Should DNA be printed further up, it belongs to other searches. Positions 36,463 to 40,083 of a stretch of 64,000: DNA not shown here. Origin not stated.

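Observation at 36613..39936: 1107-aa transmembrane one-component regulator: two XRE HTHs inside, about 8 InlB B-repeats and BspA-type LRRs outside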

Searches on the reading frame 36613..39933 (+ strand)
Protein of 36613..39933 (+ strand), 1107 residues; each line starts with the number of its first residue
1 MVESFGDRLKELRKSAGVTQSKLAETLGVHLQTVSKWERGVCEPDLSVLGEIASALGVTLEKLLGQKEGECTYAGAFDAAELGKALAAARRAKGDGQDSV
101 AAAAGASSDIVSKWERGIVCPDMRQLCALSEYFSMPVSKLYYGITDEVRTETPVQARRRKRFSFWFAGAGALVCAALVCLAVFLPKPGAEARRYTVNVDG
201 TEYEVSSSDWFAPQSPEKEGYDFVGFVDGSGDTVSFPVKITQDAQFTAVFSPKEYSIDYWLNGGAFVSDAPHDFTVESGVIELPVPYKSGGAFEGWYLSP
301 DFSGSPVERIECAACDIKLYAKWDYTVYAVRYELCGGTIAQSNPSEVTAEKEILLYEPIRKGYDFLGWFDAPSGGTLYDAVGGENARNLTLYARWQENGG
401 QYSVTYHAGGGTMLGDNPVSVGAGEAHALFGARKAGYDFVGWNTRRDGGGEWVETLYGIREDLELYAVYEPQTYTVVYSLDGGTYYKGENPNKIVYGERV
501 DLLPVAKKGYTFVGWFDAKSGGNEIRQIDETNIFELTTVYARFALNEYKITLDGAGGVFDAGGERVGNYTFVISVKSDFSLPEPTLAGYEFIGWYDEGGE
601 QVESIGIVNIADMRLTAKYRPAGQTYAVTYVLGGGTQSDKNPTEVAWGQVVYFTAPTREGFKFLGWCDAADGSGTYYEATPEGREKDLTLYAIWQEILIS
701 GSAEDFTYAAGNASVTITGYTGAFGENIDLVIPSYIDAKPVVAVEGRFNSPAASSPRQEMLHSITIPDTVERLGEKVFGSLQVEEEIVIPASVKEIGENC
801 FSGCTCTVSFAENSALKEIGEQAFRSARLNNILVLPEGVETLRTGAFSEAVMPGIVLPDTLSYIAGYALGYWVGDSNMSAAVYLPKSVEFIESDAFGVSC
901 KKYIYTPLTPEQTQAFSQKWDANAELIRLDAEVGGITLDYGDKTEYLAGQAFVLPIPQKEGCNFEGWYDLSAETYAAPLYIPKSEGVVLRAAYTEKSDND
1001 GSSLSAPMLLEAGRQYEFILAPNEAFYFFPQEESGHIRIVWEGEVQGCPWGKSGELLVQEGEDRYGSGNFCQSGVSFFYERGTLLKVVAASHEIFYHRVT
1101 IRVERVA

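Call 3: search_protein_families(library=pfam, proteins=[window:36613-39933:+], max_evalue=0.1)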
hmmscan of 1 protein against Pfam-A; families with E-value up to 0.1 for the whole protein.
window:36613-39933:+ (1107 aa): 12 families
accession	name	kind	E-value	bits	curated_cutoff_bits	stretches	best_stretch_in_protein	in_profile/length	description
PF09479.16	Flg_new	-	1.1e-71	237.3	27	7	328-393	1-64/65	Listeria-Bacteroides repeat domain (List_Bact_rpt)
PF01381.28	HTH_3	-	7.2e-21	74.4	23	2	9-63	1-55/55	Helix-turn-helix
PF13306.12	LRR_5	-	3.5e-17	62.9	27.7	1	761-868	13-119/127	BspA type Leucine rich repeat region (6 copies)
PF13560.12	HTH_31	-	7.1e-17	61.9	27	2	5-61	2-59/64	Helix-turn-helix domain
PF18998.6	Flg_new_2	-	2.2e-14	53.6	23.6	2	627-681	2-54/73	Divergent InlB B-repeat domain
PF12844.13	HTH_19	-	7e-08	32.7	30.2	1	6-65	1-60/64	Helix-turn-helix domain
PF13443.12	HTH_26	-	1.8e-06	28.5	22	1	8-64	1-58/63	Cro/C1-type HTH DNA-binding domain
PF13384.12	HTH_23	-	0.0012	19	24.6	1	12-37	11-37/50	Homeodomain-like domain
PF15943.11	YdaS_toxin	-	0.0042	17.3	30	0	20-41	11-32/65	Bacterial toxin YdaS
PF05269.17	Phage_CII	-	0.019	15.6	21.3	0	13-49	19-54/91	Bacteriophage CII protein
PF14549.12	P22_Cro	-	0.029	14.6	30.2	0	19-40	11-32/60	DNA-binding transcriptional regulator Cro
PF07022.19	Phage_CI_repr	-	0.079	13.8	22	0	12-68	6-62/65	Bacteriophage CI repressor helix-turn-helix domain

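Call 4: search_protein_families(library=ncbifam, proteins=[window:36613-39933:+], max_evalue=0.1)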
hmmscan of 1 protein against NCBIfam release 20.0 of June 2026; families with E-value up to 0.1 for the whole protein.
window:36613-39933:+ (1107 aa): 26 families (the best 25 are shown)
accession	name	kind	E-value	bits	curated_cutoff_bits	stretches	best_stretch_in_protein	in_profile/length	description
TIGR02543.1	List_Bact_rpt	repeat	1.2e-34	118.4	20.95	4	656-696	1-42/44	TIGR02543 family repeat protein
NF033189.1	internalin_A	exception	8.4e-28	97.1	1600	3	434-598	526-678/799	class 1 internalin InlA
NF033188.1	internalin_H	exception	3.7e-27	95.2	1050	4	506-597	373-455/548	InlH/InlC2 family class 1 internalin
NF041951.1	phage_RstR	subfamily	4.1e-22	78.5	80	2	4-68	2-66/108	RstR family transcriptional repressor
NF007257.0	PRK09706.1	subfamily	5.5e-12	45.7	101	2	3-57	4-58/135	transcriptional repressor DicA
TIGR03070.1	couple_hipB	subfamily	5.6e-12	45.4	71.65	1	4-60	2-58/58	type II toxin-antitoxin system Y4mF family antitoxin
NF047961.1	adhesin_HupY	equivalog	5e-10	38.1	1250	1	712-896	148-318/978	leucine-rich repeat adhesin HupY/LrrG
TIGR03830.1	CxxCG_CxxCG_HTH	subfamily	3.8e-09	36.4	61.8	1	7-47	68-108/127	type II TA system antitoxin MqsA family protein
TIGR00270.2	TIGR00270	equivalog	1.7e-08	34.4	110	1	2-64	73-135/159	multiprotein bridging factor aMBF1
NF007408.0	PRK09943.1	equivalog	2.7e-08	33.6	211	2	4-68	7-71/185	HTH-type transcriptional regulator PuuR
NF047948.1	male_kill_WMK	equivalog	9e-08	31.9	300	1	4-69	162-227/300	WO male-killing family protein Wmk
NF041677.1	trans_regClgR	equivalog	5.5e-07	29.6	170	1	3-65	7-69/113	transcriptional regulator ClgR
NF006015.0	PRK08154.1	subfamily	5.7e-07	29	204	1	3-69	29-95/314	anaerobic benzoate catabolism transcriptional regulator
NF052239.1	antitox_spr1629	equivalog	2.9e-06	26.6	335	1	5-60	3-58/377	spr1629 family repressor/antitoxin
NF047542.1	telomere_Tap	equivalog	5.7e-06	25.3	600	1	10-45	23-58/695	telomere-associated protein Tap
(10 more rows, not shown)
